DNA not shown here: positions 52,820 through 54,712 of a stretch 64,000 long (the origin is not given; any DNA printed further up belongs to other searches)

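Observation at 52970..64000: Glycan-assembly operon ending in three paralogous AlkP-superfamily genes interleaved with a GMC oxidoreductase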

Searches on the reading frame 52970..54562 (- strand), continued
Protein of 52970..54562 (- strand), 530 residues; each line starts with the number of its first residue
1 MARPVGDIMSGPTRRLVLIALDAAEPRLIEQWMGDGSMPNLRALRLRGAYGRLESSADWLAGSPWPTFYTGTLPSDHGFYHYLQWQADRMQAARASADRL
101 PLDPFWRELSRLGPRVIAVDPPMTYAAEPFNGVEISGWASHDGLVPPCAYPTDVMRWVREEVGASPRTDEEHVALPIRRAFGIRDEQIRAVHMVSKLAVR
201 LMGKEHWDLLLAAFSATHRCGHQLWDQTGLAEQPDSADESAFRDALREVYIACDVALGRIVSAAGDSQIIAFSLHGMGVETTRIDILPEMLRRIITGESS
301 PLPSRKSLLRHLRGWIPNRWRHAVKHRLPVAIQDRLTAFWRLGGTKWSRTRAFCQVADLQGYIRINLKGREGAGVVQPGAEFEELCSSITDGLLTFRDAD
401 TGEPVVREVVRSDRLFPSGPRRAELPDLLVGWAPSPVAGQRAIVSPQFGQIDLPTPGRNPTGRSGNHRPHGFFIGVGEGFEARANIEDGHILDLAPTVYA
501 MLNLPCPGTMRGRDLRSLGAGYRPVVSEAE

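Call 40: search_protein_families(library=pfam, proteins=[L057:125-1459:+, L057:1452-2798:+, L057:2797-3456:+, L057:3505-4611:+, L057:4611-5777:+, L057:12243-13256:+, L061:11846-13567:+, L061:1808-2926:+, L061:2930-3619:+, L010:8010-9716:-], max_evalue=0.0001)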
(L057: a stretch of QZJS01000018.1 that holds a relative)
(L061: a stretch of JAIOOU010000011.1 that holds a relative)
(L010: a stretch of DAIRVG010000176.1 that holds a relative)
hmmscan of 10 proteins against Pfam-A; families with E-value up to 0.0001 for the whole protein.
L057:125-1459:+ (445 aa): 0 families

L057:1452-2798:+ (449 aa): 4 families
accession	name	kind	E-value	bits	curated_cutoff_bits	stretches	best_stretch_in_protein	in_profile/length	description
PF00534.26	Glycos_transf_1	-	2.5e-24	86.2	26.4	1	266-424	15-169/172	Glycosyl transferases group 1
PF13692.12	Glyco_trans_1_4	-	2.4e-17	63.9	27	1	268-411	3-140/142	Glycosyl transferases group 1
PF13439.12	Glyco_transf_4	-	5.6e-10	39.9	28.5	1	133-229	51-156/170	Glycosyltransferase Family 4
PF20706.3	GT4-conflict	-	1.6e-06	27.8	26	1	340-381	272-313/385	Family 4 Glycosyltransferase in conflict systems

L057:2797-3456:+ (220 aa): 1 family
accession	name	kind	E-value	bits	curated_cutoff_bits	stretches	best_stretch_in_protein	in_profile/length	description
PF03567.20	Sulfotransfer_2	-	2e-10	41.7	22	1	8-216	4-251/252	Sulfotransferase family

L057:3505-4611:+ (369 aa): 5 families
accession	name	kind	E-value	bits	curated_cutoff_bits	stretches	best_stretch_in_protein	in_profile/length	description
PF00534.26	Glycos_transf_1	-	1.8e-31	109.4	26.4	1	190-344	10-170/172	Glycosyl transferases group 1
PF13692.12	Glyco_trans_1_4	-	3.2e-26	92.7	27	1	196-332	2-142/142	Glycosyl transferases group 1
PF13439.12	Glyco_transf_4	-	3.7e-12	47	28.5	1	73-173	62-169/170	Glycosyltransferase Family 4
PF20706.3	GT4-conflict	-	2.5e-08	33.8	26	1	128-299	137-312/385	Family 4 Glycosyltransferase in conflict systems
PF13524.12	Glyco_trans_1_2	-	2e-06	28.2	25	1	225-360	14-143/144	Glycosyl transferase-like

L057:4611-5777:+ (389 aa): 6 families
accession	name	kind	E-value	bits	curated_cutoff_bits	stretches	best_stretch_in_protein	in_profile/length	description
PF00534.26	Glycos_transf_1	-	2.1e-37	128.8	26.4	1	176-342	3-169/172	Glycosyl transferases group 1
PF13692.12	Glyco_trans_1_4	-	1.6e-32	113.1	27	1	189-329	2-140/142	Glycosyl transferases group 1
PF20706.3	GT4-conflict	-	6.8e-11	42.2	26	1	180-313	193-324/385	Family 4 Glycosyltransferase in conflict systems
PF13439.12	Glyco_transf_4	-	2e-08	34.9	28.5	1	102-166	97-166/170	Glycosyltransferase Family 4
PF00982.27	Glyco_transf_20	-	2.9e-06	26.7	32.5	1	253-340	357-448/473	Glycosyltransferase family 20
PF13524.12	Glyco_trans_1_2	-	4.5e-06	27.1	25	1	236-354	27-138/144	Glycosyl transferase-like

L057:12243-13256:+ (338 aa): 2 families
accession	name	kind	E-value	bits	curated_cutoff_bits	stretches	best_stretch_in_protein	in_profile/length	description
PF00535.33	Glycos_transf_2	-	5e-35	121.3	23.3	1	21-182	1-166/168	Glycosyl transferase family 2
PF10111.15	Glyco_tranf_2_2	-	5e-06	26.7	27.3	1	21-116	1-96/276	Glycosyltransferase like family 2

L061:11846-13567:+ (574 aa): 3 families
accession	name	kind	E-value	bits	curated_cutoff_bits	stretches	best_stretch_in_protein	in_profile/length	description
PF13684.11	FakA-like_C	-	6.9e-73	245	23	1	360-574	1-216/216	Fatty acid kinase subunit A-like, C-terminal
PF02734.22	Dak2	-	1.1e-43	149.5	27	1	67-231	1-173/174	DAK2 domain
PF21645.3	FakA-like_M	-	1.5e-06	28.4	24.9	1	275-341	14-78/80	Fatty acid kinase subunit A-like, middle domain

L061:1808-2926:+ (373 aa): 3 families
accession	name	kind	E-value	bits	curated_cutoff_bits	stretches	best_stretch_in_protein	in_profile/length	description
PF00069.31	Pkinase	-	4.1e-51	174.3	31.7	1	14-263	1-254/263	Protein kinase domain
PF07714.23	PK_Tyr_Ser-Thr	-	5.7e-35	121.3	23.1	1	15-262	2-250/258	Protein tyrosine and serine/threonine kinase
PF03109.22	ABC1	-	3.9e-08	33.2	22.9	1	88-164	144-219/244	ABC1 atypical kinase-like domain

L061:2930-3619:+ (230 aa): 1 family
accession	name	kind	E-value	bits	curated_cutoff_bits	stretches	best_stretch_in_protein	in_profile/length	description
PF00834.25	Ribul_P_3_epim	-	4.2e-73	245.4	21.1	1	15-211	2-198/198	Ribulose-phosphate 3 epimerase family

L010:8010-9716:- (569 aa): 2 families
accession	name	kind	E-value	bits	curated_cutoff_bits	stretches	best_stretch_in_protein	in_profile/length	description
PF01501.26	Glyco_transf_8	-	2.5e-38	132.6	24.3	1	22-275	1-251/253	Glycosyl transferase family 8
PF13704.12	Glyco_tranf_2_4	-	6.1e-12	46.3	27.5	1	374-464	6-98/98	Glycosyl transferase family 2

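Call 43: search_dna_similar(query=window:52970-54562:-, collection=plasmids, mode=protein, max_rows=15)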
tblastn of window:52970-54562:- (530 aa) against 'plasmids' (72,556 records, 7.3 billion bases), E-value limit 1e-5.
Records with a match: 39; places in all: 61; records where one place covers at least 80% of the query: 31.
Best place of each record, by identity: <60% 39.
By first word of the organism name: Halobaculum 9; Haloterrigena 4; Natronorubrum 3; Planktothrix 2; Halomarina 2; Haloprofundus 2; Halorientalis 2; Haloferax 2; Natribaculum 2; Halogeometricum 1; and 10 more.
By predicted mobility (MOB-suite, as given by PLSDB): non-mobilizable 39.
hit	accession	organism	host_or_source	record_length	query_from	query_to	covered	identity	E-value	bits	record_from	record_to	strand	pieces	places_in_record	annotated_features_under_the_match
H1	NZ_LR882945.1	Planktothrix agardhii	-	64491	8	523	97%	28.5%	2e-45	179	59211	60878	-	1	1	alkaline phosphatase family protein | nadB: L-aspartate oxidase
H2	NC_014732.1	Halogeometricum borinquense DSM 11551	-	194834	13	518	95%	27.1%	2e-21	106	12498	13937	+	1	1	alkaline phosphatase family protein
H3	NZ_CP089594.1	Halobacterium zhouii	cell culture,sediment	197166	14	515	95%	26.6%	4e-20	102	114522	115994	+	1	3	alkaline phosphatase family protein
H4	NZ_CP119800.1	Halomontanus rarus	cell culture,sediment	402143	9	512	87%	29.0%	7e-15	149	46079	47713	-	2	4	alkaline phosphatase family protein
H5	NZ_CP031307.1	Natronorubrum bangense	Cell culture,The Bange salt-alkaline ...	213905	17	520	95%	26.3%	5e-18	96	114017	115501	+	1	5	alkaline phosphatase family protein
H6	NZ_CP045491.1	Natronorubrum aibiense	single cell,Xinjiang Aibi Salt Lake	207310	15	520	95%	26.0%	7e-24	114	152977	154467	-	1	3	alkaline phosphatase family protein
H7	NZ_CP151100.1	Nostoc sp. UHCC 0302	isolated culture,lake sediment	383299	14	515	95%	26.2%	3e-37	154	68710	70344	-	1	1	alkaline phosphatase family protein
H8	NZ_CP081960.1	Halobaculum magnesiiphilum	cell culture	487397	15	515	95%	26.1%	2e-18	97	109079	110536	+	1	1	alkaline phosphatase family protein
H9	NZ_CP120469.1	Halobaculum limi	cell culture,sediment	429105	12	515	95%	25.9%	3e-16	90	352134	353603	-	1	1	alkaline phosphatase family protein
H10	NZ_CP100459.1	Halomarina sp. BND7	cell culture,sediment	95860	9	515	96%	25.7%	4e-23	111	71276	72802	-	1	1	alkaline phosphatase family protein | asparagine synthase-related protein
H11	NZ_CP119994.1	Halomarina sp. PSR21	cell culture,saline soil from Tarim ...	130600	9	515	83%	29.2%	6e-12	141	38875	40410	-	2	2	alkaline phosphatase family protein | asparagine synthase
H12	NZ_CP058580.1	Halobaculum salinum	cell culture,saline soil sample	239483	15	512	94%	25.7%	1e-12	79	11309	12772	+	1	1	alkaline phosphatase family protein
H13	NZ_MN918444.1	Haloprofundus sp. MHR1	-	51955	15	512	94%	25.7%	1e-15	88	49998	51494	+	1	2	alkaline phosphatase family protein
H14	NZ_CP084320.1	Haloterrigena alkaliphila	Salt lake,Salt lake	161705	5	521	98%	24.5%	3e-15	87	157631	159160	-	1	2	alkaline phosphatase family protein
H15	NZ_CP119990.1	Halobaculum marinum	cell culture,sediment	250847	12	520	96%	24.9%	1e-16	91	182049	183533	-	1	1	alkaline phosphatase family protein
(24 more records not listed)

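Call 44: get_annotated_region(hit=H5, flank=12000)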
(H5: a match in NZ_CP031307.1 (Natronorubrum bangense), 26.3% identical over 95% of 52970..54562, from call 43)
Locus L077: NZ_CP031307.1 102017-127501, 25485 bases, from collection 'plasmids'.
description: Natronorubrum bangense strain JCM 10635 plasmid unnamed2, complete sequence
organism: Natronorubrum bangense (NCBI taxid 61858)
taxonomy: Archaea; Euryarchaeota; Halobacteria; Halobacteriales; Natrialbaceae; Natronorubrum; Natronorubrum bangense
host: -; source: Cell culture,The Bange salt-alkaline lake in Tibet; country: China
typing (MOB-suite, as given by PLSDB): non-mobilizable
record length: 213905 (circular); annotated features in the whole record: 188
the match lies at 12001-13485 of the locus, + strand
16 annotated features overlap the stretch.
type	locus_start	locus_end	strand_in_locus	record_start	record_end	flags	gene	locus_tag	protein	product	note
CDS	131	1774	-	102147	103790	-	-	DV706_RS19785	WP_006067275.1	hypothetical protein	-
CDS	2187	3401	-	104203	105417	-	-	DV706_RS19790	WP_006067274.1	sulfatase-like hydrolase/transferase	-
CDS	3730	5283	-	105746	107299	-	-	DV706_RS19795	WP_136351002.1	oligosaccharide flippase family protein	-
CDS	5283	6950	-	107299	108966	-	-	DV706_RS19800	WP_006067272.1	alkaline phosphatase family protein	-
CDS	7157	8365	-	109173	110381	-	-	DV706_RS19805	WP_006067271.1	hypothetical protein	-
CDS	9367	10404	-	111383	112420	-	-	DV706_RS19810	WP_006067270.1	DUF1616 domain-containing protein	-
CDS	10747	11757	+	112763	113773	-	-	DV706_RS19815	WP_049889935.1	GNAT family N-acetyltransferase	-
CDS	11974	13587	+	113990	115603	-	-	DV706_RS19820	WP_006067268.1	alkaline phosphatase family protein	-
CDS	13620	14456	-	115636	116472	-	-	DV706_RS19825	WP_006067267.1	formyltransferase family protein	GO:0009058 - biosynthetic process [Evidence IEA]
CDS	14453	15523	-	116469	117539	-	-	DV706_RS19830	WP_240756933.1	polysaccharide deacetylase family protein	GO:0005975 - carbohydrate metabolic process [Evidence IEA]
CDS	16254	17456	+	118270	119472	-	-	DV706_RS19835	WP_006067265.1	ATP-grasp protein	-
CDS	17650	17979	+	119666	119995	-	-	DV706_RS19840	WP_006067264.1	hypothetical protein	-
CDS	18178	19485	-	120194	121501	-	-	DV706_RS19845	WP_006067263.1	hypothetical protein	-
CDS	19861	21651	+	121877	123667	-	-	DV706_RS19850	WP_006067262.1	hypothetical protein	-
CDS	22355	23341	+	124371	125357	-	-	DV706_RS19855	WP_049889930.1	hypothetical protein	-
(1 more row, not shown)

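Call 45: get_annotated_region(hit=H1, flank=10000)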
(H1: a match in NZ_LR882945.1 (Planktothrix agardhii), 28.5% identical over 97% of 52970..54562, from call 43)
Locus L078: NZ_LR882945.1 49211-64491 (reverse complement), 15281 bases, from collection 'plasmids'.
description: Planktothrix agardhii strain No.365 plasmid p1
organism: Planktothrix agardhii (NCBI taxid 1160)
taxonomy: Bacteria; Cyanobacteriota; Cyanophyceae; Oscillatoriales; Microcoleaceae; Planktothrix; Planktothrix agardhii
host: -; source: -; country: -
typing (MOB-suite, as given by PLSDB): non-mobilizable
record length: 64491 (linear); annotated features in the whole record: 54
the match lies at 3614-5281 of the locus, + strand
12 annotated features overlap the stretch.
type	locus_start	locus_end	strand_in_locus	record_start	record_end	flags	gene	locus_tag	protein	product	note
CDS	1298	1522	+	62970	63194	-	-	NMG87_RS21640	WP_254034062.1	hypothetical protein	-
CDS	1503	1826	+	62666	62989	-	-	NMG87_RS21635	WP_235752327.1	hypothetical protein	-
CDS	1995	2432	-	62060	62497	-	-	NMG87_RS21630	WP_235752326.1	helix-turn-helix domain-containing protein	-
CDS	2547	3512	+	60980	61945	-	-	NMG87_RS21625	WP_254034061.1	phytanoyl-CoA dioxygenase family protein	-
CDS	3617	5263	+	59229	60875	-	-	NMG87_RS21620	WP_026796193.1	alkaline phosphatase family protein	-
CDS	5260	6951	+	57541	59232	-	nadB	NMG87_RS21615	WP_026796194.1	L-aspartate oxidase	GO:0019363 - pyridine nucleotide biosynthetic process [Evidence IEA]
CDS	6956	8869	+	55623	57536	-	asnB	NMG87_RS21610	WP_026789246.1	asparagine synthase (glutamine-hydrolyzing)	GO:0006529 - asparagine biosynthetic process [Evidence IEA]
CDS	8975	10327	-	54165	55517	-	-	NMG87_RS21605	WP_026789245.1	pyridoxal phosphate-dependent aminotransferase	-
CDS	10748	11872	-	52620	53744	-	-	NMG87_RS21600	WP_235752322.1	alkene reductase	-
CDS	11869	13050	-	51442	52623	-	-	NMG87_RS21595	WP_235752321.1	hypothetical protein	-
CDS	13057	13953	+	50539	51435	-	-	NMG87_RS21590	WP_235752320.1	SDR family oxidoreductase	-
CDS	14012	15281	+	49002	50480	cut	-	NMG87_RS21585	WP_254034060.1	ABC transporter substrate-binding protein/permease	-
